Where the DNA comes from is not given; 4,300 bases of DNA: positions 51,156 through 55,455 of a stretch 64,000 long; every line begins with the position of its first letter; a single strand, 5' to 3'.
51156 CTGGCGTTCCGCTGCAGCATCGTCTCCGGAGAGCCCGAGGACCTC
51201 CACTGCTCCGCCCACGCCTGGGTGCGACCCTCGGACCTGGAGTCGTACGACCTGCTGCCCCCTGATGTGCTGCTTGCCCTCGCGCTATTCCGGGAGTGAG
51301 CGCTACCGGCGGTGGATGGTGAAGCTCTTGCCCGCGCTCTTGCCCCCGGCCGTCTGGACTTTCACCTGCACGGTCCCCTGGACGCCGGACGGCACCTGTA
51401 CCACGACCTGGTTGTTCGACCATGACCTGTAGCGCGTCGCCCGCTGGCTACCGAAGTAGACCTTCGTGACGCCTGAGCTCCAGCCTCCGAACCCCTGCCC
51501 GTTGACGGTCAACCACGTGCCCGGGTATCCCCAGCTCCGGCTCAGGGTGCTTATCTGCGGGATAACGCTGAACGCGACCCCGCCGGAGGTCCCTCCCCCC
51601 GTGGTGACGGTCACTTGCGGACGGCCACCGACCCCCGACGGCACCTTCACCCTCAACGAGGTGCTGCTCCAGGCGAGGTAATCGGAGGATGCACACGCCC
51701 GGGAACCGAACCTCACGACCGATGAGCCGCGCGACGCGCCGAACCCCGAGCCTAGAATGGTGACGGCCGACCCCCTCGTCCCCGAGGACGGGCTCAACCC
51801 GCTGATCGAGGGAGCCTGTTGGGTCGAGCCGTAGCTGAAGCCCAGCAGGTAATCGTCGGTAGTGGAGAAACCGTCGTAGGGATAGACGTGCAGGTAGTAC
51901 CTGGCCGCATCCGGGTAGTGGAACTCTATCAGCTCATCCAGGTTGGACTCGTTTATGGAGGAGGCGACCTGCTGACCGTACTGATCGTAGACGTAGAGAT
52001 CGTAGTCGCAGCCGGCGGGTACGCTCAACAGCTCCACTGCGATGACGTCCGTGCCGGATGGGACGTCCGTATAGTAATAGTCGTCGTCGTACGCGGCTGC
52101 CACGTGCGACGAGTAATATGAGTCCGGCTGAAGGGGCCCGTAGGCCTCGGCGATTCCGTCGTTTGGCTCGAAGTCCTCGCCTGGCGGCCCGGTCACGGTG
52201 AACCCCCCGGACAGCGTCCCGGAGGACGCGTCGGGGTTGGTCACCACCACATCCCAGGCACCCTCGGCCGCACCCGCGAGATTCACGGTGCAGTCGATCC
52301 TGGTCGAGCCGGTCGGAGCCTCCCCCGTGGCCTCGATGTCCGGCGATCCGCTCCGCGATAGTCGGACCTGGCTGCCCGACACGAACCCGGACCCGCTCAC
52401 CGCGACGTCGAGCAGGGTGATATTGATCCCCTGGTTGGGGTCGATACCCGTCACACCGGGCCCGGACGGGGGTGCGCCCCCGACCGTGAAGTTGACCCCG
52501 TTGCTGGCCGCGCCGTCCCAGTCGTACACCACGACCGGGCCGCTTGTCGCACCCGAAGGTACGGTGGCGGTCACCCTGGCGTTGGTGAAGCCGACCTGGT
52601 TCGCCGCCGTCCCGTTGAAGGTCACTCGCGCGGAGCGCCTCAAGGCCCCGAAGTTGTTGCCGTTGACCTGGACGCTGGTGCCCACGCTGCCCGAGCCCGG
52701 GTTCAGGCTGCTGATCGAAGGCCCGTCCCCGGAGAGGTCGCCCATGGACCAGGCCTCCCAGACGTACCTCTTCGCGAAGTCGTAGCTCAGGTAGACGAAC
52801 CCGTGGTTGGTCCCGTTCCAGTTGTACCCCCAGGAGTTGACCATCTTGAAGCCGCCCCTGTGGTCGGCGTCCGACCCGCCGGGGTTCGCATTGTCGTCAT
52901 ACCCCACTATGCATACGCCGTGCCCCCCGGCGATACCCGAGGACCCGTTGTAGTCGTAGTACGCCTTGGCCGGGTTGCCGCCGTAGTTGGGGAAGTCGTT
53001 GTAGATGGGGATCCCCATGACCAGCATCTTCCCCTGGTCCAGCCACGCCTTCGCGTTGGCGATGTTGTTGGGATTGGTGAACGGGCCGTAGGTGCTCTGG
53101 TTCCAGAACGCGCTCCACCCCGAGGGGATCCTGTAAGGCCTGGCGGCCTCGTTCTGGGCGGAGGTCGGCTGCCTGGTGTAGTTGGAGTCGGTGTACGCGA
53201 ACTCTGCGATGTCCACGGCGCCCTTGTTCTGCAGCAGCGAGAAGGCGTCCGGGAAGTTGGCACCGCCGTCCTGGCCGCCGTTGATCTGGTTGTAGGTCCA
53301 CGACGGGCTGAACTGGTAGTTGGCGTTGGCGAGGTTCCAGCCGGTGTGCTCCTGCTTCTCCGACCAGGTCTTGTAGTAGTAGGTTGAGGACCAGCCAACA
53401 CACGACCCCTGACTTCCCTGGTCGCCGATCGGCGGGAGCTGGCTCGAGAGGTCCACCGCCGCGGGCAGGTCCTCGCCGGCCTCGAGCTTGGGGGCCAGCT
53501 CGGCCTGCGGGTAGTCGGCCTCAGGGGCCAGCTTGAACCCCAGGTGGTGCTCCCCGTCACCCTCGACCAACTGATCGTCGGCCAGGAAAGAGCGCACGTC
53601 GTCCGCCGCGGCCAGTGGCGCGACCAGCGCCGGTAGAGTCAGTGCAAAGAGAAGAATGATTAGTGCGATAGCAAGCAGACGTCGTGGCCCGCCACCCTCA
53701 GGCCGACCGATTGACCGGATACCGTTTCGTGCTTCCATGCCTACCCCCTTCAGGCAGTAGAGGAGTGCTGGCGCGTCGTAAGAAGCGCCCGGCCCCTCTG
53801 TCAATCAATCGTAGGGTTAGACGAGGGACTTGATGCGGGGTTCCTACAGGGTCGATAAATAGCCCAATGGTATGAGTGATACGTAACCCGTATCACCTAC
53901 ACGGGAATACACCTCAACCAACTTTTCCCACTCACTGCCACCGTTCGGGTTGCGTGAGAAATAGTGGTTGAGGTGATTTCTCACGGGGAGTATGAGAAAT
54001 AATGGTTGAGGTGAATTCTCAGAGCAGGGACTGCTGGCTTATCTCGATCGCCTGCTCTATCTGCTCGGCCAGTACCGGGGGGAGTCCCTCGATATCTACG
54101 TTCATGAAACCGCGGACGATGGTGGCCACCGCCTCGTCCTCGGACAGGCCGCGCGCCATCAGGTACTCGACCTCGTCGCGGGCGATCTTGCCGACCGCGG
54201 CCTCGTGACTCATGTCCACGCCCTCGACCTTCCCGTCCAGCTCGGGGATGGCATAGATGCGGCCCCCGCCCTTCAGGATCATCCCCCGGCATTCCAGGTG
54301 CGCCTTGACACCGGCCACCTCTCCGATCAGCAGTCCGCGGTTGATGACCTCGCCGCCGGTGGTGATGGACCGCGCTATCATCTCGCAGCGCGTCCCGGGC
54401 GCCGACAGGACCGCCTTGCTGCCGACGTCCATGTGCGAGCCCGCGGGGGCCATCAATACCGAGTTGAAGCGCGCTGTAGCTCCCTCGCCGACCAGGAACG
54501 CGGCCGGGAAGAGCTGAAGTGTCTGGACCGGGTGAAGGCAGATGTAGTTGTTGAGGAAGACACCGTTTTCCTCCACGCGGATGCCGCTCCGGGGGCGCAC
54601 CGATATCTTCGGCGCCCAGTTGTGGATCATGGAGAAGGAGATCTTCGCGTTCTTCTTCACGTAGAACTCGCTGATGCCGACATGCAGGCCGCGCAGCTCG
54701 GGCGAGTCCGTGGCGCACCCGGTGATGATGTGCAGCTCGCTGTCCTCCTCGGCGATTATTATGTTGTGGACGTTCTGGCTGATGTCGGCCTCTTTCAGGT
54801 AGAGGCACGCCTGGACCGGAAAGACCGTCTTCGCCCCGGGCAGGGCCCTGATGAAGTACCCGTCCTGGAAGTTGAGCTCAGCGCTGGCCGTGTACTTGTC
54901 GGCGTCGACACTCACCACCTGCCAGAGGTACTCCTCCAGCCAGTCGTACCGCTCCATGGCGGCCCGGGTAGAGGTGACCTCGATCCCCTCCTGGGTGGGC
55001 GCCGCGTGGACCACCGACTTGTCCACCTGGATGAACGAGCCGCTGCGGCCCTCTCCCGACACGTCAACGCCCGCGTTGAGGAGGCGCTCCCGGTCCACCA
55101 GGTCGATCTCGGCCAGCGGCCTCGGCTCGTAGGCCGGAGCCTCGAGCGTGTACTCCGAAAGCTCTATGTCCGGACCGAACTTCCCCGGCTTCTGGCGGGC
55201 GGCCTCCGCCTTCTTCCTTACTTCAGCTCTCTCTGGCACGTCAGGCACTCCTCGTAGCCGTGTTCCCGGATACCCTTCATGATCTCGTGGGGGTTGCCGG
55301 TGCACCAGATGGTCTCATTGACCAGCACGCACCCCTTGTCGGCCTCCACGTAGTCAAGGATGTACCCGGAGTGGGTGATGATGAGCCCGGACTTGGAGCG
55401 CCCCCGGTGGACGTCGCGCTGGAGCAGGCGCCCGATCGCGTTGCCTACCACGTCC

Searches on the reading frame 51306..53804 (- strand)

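Call 67: search_protein_families(library=pfam, proteins=[window:51306-53804:-], max_evalue=0.001)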
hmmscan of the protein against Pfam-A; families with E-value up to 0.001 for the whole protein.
window:51306-53804:- (833 aa): 2 families
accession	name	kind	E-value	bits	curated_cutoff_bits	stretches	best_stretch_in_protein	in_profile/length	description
PF01833.30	TIG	-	4.6e-34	116.7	20.9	3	665-746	1-83/84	IPT/TIG domain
PF04151.21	PPC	-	9.1e-06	26.9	25.9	1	575-641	3-69/70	Bacterial pre-peptidase C-terminal domain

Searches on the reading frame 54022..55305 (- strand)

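Call 67: search_protein_families(library=pfam, proteins=[window:54022-55305:-], max_evalue=0.001)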
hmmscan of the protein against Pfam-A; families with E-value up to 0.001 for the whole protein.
window:54022-55305:- (428 aa): 1 family
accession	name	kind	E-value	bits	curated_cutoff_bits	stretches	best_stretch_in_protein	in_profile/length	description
PF01458.23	SUFBD_core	-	5.2e-38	131.2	27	1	173-400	6-232/232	SUF system FeS cluster assembly, SufBD core domain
